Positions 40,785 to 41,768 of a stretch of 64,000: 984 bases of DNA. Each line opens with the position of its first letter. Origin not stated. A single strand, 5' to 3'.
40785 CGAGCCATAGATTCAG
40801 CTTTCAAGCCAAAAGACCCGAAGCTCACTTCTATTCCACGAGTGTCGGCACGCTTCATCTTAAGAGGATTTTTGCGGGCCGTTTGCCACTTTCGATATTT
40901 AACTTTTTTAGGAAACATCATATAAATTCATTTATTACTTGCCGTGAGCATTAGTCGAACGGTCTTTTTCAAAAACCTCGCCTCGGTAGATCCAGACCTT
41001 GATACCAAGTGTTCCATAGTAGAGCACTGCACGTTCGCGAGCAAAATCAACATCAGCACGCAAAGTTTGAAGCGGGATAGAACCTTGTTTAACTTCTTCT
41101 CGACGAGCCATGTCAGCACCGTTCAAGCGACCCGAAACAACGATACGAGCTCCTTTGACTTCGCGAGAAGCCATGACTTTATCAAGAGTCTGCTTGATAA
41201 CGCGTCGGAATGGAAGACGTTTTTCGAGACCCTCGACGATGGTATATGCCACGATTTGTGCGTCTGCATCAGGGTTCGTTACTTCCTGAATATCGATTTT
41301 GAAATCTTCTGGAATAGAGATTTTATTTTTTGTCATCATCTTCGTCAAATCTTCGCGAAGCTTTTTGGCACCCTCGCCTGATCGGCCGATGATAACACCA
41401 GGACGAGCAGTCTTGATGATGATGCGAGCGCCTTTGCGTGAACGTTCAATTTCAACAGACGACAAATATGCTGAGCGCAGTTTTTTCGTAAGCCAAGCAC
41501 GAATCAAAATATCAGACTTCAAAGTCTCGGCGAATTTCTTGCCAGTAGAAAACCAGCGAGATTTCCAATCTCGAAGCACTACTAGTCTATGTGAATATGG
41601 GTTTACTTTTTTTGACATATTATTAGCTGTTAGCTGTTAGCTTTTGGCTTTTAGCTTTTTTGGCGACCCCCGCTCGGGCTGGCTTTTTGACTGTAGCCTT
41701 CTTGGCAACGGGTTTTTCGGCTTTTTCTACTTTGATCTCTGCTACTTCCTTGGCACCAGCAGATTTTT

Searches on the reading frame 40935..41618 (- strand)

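Call 77: search_protein_families(library=pfam, proteins=[window:40935-41618:-])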
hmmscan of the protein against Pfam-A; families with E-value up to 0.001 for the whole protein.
window:40935-41618:- (227 aa): 2 families
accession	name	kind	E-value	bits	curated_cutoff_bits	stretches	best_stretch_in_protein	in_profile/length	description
PF00189.25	Ribosomal_S3_C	-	2.2e-28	99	34.1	1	127-210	1-83/83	Ribosomal protein S3, C-terminal domain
PF07650.23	KH_2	-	5.3e-15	55.4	22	1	39-116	2-76/78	KH domain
